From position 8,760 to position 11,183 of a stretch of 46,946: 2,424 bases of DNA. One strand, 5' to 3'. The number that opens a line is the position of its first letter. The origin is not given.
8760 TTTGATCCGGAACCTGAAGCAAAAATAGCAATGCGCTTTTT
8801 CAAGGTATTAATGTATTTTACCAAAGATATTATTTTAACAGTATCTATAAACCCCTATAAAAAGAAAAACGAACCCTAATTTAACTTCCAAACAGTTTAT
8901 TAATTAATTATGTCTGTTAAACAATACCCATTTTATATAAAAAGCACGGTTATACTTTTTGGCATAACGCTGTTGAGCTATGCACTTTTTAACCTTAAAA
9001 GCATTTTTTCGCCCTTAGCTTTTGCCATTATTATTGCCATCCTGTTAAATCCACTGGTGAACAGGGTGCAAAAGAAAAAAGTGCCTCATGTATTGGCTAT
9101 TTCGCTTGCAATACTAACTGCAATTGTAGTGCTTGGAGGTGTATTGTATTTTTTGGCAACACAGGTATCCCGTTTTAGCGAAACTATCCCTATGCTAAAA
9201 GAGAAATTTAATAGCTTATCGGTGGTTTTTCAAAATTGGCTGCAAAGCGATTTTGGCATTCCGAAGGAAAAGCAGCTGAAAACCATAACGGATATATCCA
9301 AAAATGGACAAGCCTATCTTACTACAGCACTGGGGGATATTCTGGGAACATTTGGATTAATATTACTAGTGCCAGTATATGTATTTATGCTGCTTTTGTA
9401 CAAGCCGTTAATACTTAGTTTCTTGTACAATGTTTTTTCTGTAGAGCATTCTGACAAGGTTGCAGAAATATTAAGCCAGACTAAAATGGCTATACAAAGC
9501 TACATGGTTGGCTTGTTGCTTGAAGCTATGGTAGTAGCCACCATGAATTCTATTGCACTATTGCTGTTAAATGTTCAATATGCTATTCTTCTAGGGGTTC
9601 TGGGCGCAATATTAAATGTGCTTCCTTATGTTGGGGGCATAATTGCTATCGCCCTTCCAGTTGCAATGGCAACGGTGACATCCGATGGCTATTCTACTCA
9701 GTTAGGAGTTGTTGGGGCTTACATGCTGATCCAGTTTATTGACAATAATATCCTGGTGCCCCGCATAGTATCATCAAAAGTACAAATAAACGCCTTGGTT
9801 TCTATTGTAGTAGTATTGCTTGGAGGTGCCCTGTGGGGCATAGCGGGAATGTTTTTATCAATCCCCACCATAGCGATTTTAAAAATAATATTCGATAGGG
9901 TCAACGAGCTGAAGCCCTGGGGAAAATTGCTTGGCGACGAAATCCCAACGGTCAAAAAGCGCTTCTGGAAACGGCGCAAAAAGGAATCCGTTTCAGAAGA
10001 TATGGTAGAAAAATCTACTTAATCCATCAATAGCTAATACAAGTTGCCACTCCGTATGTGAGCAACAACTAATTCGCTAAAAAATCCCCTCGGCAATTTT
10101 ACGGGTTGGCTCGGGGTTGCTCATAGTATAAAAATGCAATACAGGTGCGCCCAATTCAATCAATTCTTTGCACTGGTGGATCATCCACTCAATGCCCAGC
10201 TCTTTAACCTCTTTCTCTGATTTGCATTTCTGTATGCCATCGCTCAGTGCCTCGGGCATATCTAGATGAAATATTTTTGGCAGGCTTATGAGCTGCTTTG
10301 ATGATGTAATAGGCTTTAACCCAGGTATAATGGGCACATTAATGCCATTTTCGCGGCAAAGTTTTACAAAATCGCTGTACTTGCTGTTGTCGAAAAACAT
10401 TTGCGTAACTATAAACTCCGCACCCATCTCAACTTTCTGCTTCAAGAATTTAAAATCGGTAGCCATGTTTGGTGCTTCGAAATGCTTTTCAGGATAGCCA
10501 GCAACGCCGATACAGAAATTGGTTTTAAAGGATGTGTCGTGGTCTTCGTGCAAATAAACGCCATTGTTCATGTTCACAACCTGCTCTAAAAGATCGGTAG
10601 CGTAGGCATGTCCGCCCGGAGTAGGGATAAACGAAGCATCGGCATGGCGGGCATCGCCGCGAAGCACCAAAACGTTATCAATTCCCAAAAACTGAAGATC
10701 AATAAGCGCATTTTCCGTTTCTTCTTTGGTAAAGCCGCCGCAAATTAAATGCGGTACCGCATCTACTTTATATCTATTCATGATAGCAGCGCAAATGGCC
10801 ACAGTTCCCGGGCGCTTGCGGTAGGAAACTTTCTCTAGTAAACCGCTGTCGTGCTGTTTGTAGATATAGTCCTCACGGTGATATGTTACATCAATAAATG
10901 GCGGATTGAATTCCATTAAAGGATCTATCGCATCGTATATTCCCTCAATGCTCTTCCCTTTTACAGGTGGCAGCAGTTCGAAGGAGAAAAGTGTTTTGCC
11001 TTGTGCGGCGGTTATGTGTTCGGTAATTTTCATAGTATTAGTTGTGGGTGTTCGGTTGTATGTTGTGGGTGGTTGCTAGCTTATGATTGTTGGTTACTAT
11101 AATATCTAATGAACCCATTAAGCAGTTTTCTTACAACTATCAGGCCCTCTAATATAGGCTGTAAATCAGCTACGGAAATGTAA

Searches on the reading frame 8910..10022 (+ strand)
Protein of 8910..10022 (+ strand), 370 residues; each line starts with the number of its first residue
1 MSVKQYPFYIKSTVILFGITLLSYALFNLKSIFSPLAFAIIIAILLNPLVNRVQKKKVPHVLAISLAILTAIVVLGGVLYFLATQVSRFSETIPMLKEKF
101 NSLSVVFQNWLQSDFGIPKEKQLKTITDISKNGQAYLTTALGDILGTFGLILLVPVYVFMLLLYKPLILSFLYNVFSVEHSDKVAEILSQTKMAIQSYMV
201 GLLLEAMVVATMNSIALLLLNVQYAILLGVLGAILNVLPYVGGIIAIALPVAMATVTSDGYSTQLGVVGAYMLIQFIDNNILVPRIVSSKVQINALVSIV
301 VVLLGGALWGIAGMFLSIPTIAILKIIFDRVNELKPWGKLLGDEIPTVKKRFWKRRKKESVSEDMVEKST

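Call 48: search_protein_families(library=pfam, proteins=[window:8910-10022:+], max_evalue=0.0001)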
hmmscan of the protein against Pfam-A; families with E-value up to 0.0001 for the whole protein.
window:8910-10022:+ (370 aa): 1 family
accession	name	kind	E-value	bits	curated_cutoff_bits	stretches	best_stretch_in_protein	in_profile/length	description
PF01594.21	AI-2E_transport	-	5.6e-53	180.7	34.3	1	15-330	3-325/327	AI-2E family transporter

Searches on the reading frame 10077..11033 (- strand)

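Call 48: search_protein_families(library=pfam, proteins=[window:10077-11033:-], max_evalue=0.0001)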
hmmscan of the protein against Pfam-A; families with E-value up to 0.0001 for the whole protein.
window:10077-11033:- (318 aa): 1 family
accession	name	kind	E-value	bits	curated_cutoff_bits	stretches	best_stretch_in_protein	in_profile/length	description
PF02219.23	MTHFR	-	4.5e-67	226.8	24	1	8-315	7-284/287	Methylenetetrahydrofolate reductase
